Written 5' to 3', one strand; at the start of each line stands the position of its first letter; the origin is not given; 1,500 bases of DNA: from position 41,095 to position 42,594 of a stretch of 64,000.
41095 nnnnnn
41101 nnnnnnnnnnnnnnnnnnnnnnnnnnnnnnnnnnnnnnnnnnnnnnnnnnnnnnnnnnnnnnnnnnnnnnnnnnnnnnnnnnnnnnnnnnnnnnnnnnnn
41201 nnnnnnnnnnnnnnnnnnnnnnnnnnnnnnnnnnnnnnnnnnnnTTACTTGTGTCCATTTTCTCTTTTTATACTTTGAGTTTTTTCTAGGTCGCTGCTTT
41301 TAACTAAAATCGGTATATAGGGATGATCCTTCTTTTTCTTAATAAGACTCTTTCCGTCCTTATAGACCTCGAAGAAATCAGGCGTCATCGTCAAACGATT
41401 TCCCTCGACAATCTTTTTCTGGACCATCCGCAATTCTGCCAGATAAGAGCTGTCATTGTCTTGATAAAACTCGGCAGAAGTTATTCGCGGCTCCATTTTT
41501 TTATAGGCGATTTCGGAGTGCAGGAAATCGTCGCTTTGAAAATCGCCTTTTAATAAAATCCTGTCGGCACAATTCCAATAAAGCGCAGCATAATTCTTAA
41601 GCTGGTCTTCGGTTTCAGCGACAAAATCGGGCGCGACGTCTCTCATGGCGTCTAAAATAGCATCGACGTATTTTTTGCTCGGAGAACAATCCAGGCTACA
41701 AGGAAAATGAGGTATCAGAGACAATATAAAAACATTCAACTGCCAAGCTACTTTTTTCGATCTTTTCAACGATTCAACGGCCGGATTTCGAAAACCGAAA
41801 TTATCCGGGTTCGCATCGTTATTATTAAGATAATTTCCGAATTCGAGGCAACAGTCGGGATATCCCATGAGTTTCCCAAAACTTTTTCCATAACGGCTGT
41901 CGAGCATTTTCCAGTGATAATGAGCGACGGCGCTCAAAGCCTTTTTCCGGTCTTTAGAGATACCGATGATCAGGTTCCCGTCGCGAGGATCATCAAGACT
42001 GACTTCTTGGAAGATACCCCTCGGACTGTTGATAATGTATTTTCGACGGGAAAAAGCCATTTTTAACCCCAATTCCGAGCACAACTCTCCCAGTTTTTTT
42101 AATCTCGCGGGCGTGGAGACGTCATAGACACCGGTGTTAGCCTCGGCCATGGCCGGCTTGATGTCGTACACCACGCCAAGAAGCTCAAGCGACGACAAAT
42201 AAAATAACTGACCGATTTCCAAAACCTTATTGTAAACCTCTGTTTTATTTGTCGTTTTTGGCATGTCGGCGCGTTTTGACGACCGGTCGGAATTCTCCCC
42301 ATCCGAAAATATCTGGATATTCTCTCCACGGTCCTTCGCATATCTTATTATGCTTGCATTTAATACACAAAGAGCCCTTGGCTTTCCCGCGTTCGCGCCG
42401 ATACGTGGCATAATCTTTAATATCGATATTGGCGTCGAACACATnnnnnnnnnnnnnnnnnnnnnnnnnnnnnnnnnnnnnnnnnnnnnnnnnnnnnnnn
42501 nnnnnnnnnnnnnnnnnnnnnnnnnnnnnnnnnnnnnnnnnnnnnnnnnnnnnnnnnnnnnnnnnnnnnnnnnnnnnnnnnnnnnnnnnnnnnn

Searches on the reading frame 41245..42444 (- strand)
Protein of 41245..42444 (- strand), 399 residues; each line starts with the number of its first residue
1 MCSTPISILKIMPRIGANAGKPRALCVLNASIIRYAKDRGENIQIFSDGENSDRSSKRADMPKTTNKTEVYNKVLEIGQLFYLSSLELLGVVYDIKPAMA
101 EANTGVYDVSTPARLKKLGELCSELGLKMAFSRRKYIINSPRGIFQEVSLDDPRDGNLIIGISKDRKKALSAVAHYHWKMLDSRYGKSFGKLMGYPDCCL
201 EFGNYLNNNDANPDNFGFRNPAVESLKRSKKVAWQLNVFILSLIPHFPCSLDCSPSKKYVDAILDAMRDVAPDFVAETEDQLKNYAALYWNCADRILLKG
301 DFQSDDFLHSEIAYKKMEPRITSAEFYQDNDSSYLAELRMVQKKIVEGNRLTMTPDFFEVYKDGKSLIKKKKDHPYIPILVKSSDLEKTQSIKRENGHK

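Call 3: search_protein_families(library=ncbifam, proteins=[window:41245-42444:-], max_evalue=0.01)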
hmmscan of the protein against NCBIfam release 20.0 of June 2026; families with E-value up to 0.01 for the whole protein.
window:41245-42444:- (399 aa): 0 families

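Call 4: search_protein_families(library=pfam, proteins=[window:41245-42444:-], max_evalue=0.01)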
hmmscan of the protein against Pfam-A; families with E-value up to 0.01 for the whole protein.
window:41245-42444:- (399 aa): 1 family
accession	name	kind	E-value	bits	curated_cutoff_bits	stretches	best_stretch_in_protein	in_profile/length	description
PF04467.17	DUF483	-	0.0015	19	25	1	186-256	35-97/122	Protein of unknown function (DUF483)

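Call 32: search_protein_families(library=padloc, proteins=[window:41245-42444:-], max_evalue=0.001)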
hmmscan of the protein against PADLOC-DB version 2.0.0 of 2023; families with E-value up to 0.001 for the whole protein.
window:41245-42444:- (399 aa): 0 families

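Call 39: find_homologous_proteins(query=window:41245-42444:-, max_evalue=0.001)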
Query window:41245-42444:- (399 aa): 77 proteins with E <= 0.001 among 3014 candidates.
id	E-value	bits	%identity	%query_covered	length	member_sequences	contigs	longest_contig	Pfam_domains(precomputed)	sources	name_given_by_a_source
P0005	8.4e-228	774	100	85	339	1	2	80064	-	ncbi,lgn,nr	ncbi:MAG: hypothetical protein M1586_01630 [Patescibacteria group bacterium]|nr:hypothetical protein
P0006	8.4e-191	652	84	85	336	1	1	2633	-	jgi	jgi:hypothetical protein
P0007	8.7e-170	583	73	85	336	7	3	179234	-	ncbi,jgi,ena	-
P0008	7.3e-135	468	63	81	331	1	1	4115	PF04467.18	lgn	-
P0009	2.0e-113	397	54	81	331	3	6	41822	-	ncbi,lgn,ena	-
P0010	2.1e-100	355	51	79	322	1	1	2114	PF04467.18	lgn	-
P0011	1.0e-99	352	51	79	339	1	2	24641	-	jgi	-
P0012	4.2e-97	344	51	81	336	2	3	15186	-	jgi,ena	-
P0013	4.4e-97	344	51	81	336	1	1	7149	-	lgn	-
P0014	4.6e-97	344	50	79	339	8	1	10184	-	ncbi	-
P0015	1.3e-96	342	51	75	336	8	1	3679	PF04467.18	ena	-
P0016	2.2e-96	341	49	78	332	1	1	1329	-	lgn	-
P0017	3.5e-96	341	51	79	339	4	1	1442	-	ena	-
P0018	3.8e-96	341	50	78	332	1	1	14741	-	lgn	-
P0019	2.1e-95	338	51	77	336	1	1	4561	-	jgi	-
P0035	4.6e-90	320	46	79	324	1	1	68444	-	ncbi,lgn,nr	ncbi:MAG: hypothetical protein PHG66_03110 [Candidatus Colwellbacteria bacterium]|nr:hypothetical pr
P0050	1.1e-84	303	47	79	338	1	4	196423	PF04467.18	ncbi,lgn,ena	-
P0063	1.2e-82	296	45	78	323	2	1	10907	-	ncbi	ncbi:MAG: hypothetical protein QXD43_01050, partial [Candidatus Aenigmatarchaeota archaeon]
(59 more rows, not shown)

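Call 43: find_encoding_contigs(protein=P0035, flank=10000, max_places=1)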
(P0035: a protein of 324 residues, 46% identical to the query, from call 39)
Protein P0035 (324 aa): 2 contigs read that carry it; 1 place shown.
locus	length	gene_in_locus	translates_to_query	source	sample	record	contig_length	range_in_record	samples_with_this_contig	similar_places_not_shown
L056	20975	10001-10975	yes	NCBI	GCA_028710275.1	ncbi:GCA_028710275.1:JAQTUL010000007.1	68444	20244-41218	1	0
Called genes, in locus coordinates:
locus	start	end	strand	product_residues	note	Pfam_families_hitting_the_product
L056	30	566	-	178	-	-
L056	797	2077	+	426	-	PF04055:Radical_SAM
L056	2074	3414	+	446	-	PF04055:Radical_SAM (weak)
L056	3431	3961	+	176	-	-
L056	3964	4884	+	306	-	PF04055:Radical_SAM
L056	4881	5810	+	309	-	PF04055:Radical_SAM, PF13353:Fer4_12 (weak)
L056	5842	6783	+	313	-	PF04055:Radical_SAM, PF13353:Fer4_12 (weak)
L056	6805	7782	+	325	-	PF04055:Radical_SAM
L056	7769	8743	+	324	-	PF04055:Radical_SAM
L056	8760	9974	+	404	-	PF04055:Radical_SAM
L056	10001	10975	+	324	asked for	-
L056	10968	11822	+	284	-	PF04055:Radical_SAM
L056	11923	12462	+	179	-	-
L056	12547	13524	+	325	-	PF04055:Radical_SAM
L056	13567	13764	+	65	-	-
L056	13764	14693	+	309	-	PF04055:Radical_SAM, PF13353:Fer4_12 (weak)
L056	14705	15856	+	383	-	PF01478:Peptidase_A24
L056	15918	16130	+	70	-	PF13459:Fer4_15, PF13370:Fer4_13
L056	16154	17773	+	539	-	PF01558:POR, PF01855:POR_N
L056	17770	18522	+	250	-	PF02775:TPP_enzyme_C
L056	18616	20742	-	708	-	PF17191:RecG_wedge, PF00270:DEAD, PF04851:ResIII, PF00271:Helicase_C, PF19833:RecG_dom3_C (weak)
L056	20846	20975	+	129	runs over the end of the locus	-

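Call 44: find_encoding_contigs(protein=P0063, flank=10000, max_places=1)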
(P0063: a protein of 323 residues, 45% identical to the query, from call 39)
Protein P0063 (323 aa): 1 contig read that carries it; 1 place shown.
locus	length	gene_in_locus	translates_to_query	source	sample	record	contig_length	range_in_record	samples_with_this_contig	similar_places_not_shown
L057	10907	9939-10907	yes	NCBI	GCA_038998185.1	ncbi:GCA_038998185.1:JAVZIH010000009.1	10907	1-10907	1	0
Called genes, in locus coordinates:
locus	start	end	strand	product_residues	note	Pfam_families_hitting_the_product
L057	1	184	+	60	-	?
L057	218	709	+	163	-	-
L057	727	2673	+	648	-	PF13353:Fer4_12 (faint), PF04055:Radical_SAM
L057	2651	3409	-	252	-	PF12895:ANAPC3 (faint), PF13432:TPR_16 (faint), PF14559:TPR_19 (faint), PF00515:TPR_1 (faint), PF21033:RMD1-3 (faint), PF13431:TPR_17 (faint), PF07719:TPR_2 (faint), PF13424:TPR_12 (weak), +2 more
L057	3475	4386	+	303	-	PF04055:Radical_SAM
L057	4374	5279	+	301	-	PF04055:Radical_SAM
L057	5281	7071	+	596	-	-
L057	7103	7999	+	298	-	PF04055:Radical_SAM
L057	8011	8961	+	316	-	PF04055:Radical_SAM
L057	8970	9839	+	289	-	PF04055:Radical_SAM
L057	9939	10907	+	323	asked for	?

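Call 45: find_encoding_contigs(protein=P0050, flank=10000, max_places=1)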
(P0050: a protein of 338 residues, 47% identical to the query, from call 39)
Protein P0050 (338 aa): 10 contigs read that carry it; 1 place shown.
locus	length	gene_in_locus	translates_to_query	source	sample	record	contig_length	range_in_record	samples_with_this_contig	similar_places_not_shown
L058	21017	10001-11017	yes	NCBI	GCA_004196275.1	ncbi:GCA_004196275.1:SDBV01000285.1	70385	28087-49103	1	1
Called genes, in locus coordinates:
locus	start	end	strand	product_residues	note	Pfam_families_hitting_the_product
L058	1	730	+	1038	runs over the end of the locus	-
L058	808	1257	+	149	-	PF27806:HxsD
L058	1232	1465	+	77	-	-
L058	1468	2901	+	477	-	PF13353:Fer4_12, PF04055:Radical_SAM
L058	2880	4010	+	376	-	PF04055:Radical_SAM, PF13186:SPASM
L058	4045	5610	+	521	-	-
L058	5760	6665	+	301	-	PF04055:Radical_SAM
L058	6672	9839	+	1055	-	PF04055:Radical_SAM, PF13353:Fer4_12 (faint), PF04055:Radical_SAM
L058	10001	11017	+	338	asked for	PF04467:DUF483 (weak)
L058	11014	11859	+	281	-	PF04055:Radical_SAM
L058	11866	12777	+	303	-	-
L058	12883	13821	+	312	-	PF04055:Radical_SAM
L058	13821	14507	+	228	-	PF00535:Glycos_transf_2, PF13641:Glyco_tranf_2_3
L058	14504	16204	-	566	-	PF13231:PMT_2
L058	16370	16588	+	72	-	-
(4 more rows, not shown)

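Call 48: predict_structure(alignment_id=A4)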
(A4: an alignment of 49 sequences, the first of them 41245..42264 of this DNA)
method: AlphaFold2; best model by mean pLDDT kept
length: 339 residues; sequences in the alignment: 49
mean_pLDDT: 92.4   pTM: 0.88
mean pLDDT of the five models: 92.4, 89.9, 88.9, 88.6, 88.1
residues with pLDDT >= 90: 284; 70-90: 31; 50-70: 17; < 50: 7
segments of 3 or more residues with pLDDT < 50: 1-4
pLDDT, mean of each block of 10 residues (from residue 1): 70 97 96 97 93 98 98 88 80 95 98 95 93 97 92 91 96 97 96 98 96 97 98 96 96 98 81 93 98 98 98 97 78 51
secondary structure, 60 per line:
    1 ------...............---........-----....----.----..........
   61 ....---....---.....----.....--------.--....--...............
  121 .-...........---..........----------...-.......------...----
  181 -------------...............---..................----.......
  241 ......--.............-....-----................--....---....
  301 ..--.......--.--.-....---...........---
elements in order: H7-21 H25-32 E38-41 H51-64 E68-71 E75-79 E84-88 E100-103 H106-121 H123-133 H137-146 H161-167 H194-208 H212-224 E225-229 E234-246 E249-261 H263-266 H272-287 E290-293 E297-302 E305-311 E319-322 H326-336

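Call 52: fold_search(model_id=the predicted structure, library=pdb)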
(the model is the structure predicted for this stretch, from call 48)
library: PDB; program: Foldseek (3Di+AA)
matches with E <= 10: 479; with E <= 0.001: 0
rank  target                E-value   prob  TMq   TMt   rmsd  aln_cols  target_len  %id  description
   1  6wab_B                2.7e-01  0.15  0.11  0.22  13.6       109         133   15  Crystal structure of human galectin-4 C-terminal carbohydrate recognition domain in complex with galactose derivative (released 2021-04-07)
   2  8cbg_B                3.2e-01  0.06  0.11  0.15  14.2       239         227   12  The Transcriptional Regulator PrfA from Listeria Monocytogenes in complex with tetrapeptide Arg-Gly-Leu-Leu (released 2024-08-07)
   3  7jsr_A                3.4e-01  0.06  0.17  0.06  20.4       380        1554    8  Crystal structure of the large glutamate dehydrogenase composed of 180 kDa subunits from Mycobacterium smegmatis (released 2021-06-09)
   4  7jsr_B                5.0e-01  0.04  0.17  0.06  20.4       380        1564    8  Crystal structure of the large glutamate dehydrogenase composed of 180 kDa subunits from Mycobacterium smegmatis (released 2021-06-09)
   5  1e2t_A                6.0e-01  0.04  0.07  0.09  18.9       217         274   10  Arylamine N-acetyltransferase (NAT) from Salmonella typhimurium (released 2000-07-07)
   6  4ylz_A                6.3e-01  0.08  0.10  0.21  13.6       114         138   15  Crystal structure of the human galectin-4 C-terminal carbohydrate recognition domain in complex with lacto-N-neotetrao (released 2015-07-01)
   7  6l6a                  6.3e-01  0.08  0.10  0.19  13.9       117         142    8  X-ray structure of human galectin-10 in complex with D-mannose (released 2020-03-04)
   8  8tf0_C                6.3e-01  0.06  0.12  0.17  14.4       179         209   13  Crystal structure of Grp94 N-terminal domain bound to the purine inhibitor PU-H36 (released 2024-11-06)
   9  7cxd_A                7.4e-01  0.09  0.10  0.21  14.6       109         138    9  Xray structure of rat Galectin-3 CRD in complex with TD-139 belonging to P121 space group (released 2021-09-01)
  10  6fof_A                7.4e-01  0.07  0.10  0.18  14.4       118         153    9  Crystal structure of a crystallized variant of h-Gal3: Gal-3[NTS/VII-IX] (released 2018-07-18)
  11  2wsu_B                7.9e-01  0.06  0.10  0.11  15.1       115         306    9  Galectin domain of porcine adenovirus type 4 NADC-1 isolate fibre (released 2010-08-11)
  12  9gf1_A                8.3e-01  0.06  0.10  0.19  14.8       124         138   12  Cysteine-less human Galectin-3 C173S mutant carbohydrate recognition domain (released 2025-08-20)
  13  4r29_B                8.8e-01  0.38  0.24  0.37   6.4       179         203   11  Crystal structure of bacterial cysteine methyltransferase effector NleE (released 2014-12-03)
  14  6a1v                  8.8e-01  0.08  0.10  0.20  13.6       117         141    9  Charcot-Leyden crystal protein/Galectin-10 variant E33Q (released 2018-12-26)
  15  6qw1_A                8.8e-01  0.03  0.11  0.14  14.3       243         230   12  The Transcriptional Regulator PrfA-L140F mutant from Listeria Monocytogenes (released 2020-04-01)
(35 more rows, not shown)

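Call 67: find_encoding_contigs(protein=P0007, flank=10000, max_places=3)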
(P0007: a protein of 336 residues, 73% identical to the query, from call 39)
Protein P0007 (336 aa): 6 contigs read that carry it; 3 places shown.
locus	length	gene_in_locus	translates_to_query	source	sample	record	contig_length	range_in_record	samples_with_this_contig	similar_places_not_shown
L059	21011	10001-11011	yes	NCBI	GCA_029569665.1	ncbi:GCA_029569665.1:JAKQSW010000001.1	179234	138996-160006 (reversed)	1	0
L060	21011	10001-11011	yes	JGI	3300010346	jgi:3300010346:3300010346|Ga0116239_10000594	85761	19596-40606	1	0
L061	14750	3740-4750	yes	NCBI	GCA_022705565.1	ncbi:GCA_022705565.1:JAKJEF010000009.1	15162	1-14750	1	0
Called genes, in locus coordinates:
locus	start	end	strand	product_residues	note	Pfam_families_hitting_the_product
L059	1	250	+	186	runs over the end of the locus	PF01936:NYN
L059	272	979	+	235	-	PF01351:RNase_HII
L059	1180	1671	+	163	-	PF01029:NusB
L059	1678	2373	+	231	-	PF22935:RM44_endonuclase, PF14622:Ribonucleas_3_3, PF00636:Ribonuclease_3, PF22892:DSRM_MRPL44, PF00035:dsrm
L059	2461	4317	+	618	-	-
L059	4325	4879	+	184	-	PF27806:HxsD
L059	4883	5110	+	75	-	-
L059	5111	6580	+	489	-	PF13353:Fer4_12, PF04055:Radical_SAM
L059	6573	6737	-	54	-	-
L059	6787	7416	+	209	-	-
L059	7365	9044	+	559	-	PF04055:Radical_SAM, PF13353:Fer4_12 (weak)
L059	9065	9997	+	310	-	PF04055:Radical_SAM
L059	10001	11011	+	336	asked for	-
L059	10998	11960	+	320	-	PF04055:Radical_SAM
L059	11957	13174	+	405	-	PF04055:Radical_SAM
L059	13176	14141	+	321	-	PF04055:Radical_SAM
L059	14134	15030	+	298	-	PF04055:Radical_SAM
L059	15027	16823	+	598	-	PF04055:Radical_SAM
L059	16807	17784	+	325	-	PF04055:Radical_SAM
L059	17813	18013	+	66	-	-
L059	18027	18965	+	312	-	PF04055:Radical_SAM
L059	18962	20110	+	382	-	PF01478:Peptidase_A24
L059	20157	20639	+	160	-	-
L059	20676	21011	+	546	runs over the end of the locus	PF01558:POR, PF01855:POR_N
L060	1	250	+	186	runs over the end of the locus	PF01936:NYN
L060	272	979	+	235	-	PF01351:RNase_HII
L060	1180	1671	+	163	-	PF01029:NusB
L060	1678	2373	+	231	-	PF22935:RM44_endonuclase, PF14622:Ribonucleas_3_3, PF00636:Ribonuclease_3, PF22892:DSRM_MRPL44, PF00035:dsrm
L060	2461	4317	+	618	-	-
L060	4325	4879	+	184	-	PF27806:HxsD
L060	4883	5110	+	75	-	-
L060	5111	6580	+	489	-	PF13353:Fer4_12, PF04055:Radical_SAM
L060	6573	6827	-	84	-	-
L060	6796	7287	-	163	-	-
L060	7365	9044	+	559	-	PF04055:Radical_SAM, PF13353:Fer4_12 (weak)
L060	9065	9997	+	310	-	PF04055:Radical_SAM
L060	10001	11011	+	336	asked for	-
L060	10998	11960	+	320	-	PF04055:Radical_SAM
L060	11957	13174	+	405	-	PF04055:Radical_SAM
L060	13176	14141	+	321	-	PF04055:Radical_SAM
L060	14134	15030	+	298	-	PF04055:Radical_SAM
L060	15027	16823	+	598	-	PF04055:Radical_SAM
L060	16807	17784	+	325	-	PF04055:Radical_SAM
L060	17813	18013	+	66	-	-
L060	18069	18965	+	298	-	PF04055:Radical_SAM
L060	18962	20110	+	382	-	PF01478:Peptidase_A24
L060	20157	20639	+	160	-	-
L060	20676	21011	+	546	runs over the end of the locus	PF01558:POR, PF01855:POR_N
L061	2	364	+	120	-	?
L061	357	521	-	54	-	-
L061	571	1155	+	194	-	-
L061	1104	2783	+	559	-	PF04055:Radical_SAM, PF13353:Fer4_12 (weak)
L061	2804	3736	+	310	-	PF04055:Radical_SAM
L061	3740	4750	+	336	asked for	-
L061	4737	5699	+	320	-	PF04055:Radical_SAM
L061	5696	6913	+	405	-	PF04055:Radical_SAM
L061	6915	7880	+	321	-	PF04055:Radical_SAM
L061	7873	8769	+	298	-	PF04055:Radical_SAM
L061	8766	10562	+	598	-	PF04055:Radical_SAM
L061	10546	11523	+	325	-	PF04055:Radical_SAM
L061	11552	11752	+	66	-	-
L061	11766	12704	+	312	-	PF04055:Radical_SAM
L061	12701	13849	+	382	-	PF01478:Peptidase_A24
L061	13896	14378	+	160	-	-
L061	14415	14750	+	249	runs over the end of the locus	?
